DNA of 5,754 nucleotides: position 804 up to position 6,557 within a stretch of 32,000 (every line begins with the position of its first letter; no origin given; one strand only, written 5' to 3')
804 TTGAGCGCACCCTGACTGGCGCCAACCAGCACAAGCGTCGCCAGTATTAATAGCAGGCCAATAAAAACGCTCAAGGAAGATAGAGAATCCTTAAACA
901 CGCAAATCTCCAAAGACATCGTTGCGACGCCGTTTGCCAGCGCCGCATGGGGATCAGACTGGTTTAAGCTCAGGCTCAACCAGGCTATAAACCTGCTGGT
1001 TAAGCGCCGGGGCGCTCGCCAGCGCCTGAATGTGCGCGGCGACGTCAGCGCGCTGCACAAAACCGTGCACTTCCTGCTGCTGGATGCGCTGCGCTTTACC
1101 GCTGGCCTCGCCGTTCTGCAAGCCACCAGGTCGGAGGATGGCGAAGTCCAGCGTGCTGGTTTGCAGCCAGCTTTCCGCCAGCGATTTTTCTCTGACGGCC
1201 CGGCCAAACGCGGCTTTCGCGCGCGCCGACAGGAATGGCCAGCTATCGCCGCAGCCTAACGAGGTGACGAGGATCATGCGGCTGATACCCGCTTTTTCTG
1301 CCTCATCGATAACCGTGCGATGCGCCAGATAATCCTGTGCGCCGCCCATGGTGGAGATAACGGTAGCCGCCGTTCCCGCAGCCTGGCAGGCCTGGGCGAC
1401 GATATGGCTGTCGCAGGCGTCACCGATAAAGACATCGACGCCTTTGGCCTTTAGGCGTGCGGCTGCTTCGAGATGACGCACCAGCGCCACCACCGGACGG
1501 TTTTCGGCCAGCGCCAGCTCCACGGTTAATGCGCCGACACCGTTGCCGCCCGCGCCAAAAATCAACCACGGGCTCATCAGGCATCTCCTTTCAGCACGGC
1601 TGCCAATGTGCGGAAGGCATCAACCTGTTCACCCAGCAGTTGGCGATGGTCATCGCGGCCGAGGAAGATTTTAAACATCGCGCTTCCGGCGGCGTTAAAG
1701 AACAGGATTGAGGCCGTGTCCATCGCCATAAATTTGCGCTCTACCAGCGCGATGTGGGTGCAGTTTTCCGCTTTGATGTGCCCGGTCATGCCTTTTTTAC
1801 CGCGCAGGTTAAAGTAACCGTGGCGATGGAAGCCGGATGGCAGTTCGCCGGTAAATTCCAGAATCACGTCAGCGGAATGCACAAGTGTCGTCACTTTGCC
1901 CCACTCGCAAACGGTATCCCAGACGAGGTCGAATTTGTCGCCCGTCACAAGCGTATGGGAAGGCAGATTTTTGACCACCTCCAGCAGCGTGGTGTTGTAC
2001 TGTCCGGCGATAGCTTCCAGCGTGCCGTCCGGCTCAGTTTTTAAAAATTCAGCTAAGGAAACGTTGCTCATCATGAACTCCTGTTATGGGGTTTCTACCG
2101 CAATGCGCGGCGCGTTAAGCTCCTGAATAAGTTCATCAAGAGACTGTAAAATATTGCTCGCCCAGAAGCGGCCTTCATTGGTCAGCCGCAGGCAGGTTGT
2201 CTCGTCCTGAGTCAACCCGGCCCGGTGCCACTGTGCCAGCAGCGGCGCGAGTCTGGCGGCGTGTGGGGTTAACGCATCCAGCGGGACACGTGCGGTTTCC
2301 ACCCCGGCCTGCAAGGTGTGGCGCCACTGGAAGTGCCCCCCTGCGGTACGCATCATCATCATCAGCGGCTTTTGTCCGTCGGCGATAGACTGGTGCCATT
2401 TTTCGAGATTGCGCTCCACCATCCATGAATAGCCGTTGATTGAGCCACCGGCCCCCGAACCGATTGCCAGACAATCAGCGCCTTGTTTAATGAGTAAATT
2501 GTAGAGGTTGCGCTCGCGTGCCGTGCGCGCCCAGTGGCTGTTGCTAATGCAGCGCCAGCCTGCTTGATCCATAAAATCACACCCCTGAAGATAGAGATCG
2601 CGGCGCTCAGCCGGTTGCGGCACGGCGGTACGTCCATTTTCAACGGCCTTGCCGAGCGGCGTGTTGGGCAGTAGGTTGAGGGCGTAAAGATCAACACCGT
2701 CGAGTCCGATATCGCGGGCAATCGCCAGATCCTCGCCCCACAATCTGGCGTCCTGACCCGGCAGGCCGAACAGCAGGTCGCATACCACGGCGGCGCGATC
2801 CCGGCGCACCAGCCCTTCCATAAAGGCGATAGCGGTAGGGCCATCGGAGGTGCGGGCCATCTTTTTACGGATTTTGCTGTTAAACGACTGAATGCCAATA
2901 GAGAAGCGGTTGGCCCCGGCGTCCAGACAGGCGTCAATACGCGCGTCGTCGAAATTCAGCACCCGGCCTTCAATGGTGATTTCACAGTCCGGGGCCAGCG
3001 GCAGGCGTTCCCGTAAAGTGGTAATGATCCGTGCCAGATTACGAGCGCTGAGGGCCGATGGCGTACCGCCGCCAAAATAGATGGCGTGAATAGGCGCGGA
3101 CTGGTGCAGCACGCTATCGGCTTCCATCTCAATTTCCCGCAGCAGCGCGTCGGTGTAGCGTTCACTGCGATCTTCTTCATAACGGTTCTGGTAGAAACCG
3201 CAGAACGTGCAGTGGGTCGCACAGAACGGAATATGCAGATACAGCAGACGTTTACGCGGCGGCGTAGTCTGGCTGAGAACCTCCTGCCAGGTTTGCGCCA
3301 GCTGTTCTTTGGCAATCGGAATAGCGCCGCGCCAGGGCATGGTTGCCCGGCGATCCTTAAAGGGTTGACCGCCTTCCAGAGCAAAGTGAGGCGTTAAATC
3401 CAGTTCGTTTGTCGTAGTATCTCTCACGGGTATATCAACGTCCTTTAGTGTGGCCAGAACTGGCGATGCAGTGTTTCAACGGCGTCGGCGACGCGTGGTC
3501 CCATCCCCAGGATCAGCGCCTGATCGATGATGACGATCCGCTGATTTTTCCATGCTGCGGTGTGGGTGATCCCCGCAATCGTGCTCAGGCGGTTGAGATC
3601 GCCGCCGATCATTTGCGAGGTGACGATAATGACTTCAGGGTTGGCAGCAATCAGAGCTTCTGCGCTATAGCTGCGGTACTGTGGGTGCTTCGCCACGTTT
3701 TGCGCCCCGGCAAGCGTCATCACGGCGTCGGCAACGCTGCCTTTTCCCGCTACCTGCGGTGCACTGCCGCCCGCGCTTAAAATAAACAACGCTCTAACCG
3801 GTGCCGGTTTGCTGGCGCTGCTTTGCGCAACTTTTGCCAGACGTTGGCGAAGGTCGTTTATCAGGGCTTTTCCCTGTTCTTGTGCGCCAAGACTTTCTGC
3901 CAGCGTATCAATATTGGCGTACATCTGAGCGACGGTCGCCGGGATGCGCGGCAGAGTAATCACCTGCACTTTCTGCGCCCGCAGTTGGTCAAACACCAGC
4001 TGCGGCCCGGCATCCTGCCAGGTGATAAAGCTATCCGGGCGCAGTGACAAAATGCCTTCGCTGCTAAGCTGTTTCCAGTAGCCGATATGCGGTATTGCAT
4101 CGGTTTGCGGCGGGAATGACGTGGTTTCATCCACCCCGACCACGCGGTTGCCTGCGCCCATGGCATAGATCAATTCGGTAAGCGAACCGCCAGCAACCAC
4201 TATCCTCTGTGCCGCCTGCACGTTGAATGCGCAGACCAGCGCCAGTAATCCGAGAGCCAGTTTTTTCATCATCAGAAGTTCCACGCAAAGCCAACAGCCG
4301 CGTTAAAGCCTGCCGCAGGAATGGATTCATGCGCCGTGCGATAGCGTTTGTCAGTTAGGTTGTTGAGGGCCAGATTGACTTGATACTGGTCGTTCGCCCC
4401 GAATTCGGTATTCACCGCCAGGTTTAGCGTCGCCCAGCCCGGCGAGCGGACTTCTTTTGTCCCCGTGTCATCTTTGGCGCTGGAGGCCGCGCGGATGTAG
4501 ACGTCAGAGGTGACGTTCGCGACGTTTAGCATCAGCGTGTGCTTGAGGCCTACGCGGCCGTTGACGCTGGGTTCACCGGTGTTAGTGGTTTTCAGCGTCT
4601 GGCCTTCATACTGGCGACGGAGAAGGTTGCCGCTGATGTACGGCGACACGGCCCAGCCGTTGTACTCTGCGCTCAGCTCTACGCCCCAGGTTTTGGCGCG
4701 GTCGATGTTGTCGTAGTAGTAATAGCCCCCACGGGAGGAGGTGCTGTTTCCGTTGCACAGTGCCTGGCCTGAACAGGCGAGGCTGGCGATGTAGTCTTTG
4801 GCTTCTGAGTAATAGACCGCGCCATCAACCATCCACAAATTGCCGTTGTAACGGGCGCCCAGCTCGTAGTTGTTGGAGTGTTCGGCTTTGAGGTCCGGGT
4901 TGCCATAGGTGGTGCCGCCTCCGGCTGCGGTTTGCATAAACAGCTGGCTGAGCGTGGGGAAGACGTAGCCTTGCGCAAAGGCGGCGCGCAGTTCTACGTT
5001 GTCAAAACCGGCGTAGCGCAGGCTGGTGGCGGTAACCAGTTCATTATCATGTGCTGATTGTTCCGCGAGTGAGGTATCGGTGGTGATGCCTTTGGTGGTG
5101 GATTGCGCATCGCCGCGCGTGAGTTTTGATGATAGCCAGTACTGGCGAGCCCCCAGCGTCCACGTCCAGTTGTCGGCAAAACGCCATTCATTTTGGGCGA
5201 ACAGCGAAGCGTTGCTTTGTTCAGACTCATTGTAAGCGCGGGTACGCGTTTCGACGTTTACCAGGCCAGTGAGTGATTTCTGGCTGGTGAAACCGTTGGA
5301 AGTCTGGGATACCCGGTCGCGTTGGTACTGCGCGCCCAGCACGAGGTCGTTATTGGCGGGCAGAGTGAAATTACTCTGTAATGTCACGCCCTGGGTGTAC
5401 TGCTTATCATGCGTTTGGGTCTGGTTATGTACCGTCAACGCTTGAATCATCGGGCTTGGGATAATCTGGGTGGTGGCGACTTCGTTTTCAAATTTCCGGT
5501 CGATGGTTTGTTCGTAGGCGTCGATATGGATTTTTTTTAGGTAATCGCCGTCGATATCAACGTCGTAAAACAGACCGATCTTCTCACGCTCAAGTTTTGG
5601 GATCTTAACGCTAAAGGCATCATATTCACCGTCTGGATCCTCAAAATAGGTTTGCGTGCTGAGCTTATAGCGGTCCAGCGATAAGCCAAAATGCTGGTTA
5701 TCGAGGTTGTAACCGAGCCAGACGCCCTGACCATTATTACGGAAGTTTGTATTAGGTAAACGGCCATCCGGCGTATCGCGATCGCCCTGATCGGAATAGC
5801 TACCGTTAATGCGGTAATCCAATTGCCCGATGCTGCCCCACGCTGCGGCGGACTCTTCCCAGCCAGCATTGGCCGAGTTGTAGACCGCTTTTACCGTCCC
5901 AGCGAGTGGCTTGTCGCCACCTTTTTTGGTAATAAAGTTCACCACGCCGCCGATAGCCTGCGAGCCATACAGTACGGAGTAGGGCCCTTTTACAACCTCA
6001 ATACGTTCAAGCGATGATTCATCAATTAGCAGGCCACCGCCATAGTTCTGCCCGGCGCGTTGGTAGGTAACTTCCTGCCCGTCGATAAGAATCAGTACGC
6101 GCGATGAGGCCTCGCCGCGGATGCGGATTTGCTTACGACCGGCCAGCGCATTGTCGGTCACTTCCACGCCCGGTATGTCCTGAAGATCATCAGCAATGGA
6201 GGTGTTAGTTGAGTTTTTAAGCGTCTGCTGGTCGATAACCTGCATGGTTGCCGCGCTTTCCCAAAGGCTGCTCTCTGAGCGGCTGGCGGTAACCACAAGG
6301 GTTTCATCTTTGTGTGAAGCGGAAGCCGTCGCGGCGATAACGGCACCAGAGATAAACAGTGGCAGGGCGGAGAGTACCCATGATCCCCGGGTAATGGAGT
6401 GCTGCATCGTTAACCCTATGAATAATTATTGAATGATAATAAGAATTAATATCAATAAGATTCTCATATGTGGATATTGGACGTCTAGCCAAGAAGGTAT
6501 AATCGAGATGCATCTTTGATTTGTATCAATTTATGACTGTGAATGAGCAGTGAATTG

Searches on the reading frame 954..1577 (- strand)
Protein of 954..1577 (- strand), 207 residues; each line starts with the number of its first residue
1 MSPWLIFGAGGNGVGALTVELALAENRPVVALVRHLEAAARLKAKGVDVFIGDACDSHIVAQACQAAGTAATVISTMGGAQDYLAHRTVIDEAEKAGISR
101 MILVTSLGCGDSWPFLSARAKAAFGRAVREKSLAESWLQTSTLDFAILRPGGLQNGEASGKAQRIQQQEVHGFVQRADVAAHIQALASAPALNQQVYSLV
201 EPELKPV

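Call 46: search_protein_families(library=pfam, proteins=[window:954-1577:-], max_evalue=0.001)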
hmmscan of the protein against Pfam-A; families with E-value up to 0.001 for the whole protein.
window:954-1577:- (207 aa): 3 families
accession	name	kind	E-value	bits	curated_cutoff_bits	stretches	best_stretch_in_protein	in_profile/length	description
PF13460.12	NAD_binding_10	-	3.5e-34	118.7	27.2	1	10-188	3-182/184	NAD(P)H-binding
PF05368.20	NmrA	-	1.5e-08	35.1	27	1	5-103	6-104/298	NmrA-like family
PF02254.24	TrkA_N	-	0.00036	21.3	23.8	1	10-79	5-72/116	TrkA-N domain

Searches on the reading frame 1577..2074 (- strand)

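Call 46: search_protein_families(library=pfam, proteins=[window:1577-2074:-], max_evalue=0.001)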
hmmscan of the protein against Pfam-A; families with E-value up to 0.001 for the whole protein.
window:1577-2074:- (165 aa): 2 families
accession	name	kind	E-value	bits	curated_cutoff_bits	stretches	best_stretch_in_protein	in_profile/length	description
PF06228.19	ChuX_HutX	-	8.9e-35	119.9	25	1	23-157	1-134/134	Haem utilisation ChuX/HutX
PF05171.18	HemS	-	7e-06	26.4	24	1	48-158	23-125/128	Haemin-degrading HemS.ChuX domain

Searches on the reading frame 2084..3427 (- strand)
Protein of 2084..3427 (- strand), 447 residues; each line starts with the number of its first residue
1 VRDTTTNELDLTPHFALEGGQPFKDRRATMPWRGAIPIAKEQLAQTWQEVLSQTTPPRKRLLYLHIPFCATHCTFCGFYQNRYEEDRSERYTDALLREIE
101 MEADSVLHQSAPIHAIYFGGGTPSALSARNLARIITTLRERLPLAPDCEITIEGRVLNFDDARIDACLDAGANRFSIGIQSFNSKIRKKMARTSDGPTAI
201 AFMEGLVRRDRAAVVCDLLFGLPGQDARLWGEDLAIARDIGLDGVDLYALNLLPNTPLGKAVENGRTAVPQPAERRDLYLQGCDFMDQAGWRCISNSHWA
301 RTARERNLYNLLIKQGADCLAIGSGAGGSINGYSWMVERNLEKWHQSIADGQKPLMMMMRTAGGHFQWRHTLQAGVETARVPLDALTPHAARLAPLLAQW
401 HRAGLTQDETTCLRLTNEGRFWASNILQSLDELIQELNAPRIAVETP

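Call 46: search_protein_families(library=pfam, proteins=[window:2084-3427:-], max_evalue=0.001)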
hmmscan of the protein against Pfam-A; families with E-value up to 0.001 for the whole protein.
window:2084-3427:- (447 aa): 1 family
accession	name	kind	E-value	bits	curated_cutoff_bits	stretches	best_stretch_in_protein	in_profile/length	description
PF04055.27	Radical_SAM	-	8.6e-20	72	29.5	1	64-226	2-155/166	Radical SAM superfamily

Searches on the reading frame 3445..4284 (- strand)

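Call 46: search_protein_families(library=pfam, proteins=[window:3445-4284:-], max_evalue=0.001)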
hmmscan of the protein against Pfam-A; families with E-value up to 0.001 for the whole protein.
window:3445-4284:- (279 aa): 1 family
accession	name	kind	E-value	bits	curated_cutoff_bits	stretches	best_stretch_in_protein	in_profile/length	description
PF01497.23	Peripla_BP_2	-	6.1e-29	101.5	27.5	1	28-255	1-233/235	Periplasmic binding protein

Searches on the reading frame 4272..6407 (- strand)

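Call 46: search_protein_families(library=pfam, proteins=[window:4272-6407:-], max_evalue=0.001)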
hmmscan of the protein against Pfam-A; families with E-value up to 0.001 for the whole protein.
window:4272-6407:- (711 aa): 3 families
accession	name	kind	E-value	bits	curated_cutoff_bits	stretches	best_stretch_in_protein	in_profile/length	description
PF00593.30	TonB_dep_Rec_b-barrel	-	4.8e-43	149.1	27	1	231-684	21-436/436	TonB dependent receptor-like, beta-barrel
PF07715.20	Plug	-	8.4e-24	84.6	23.9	1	50-155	4-107/107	TonB-dependent Receptor Plug Domain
PF14905.12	OMP_b-brl_3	-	3.8e-12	46.4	27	1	323-693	38-382/408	Outer membrane protein beta-barrel family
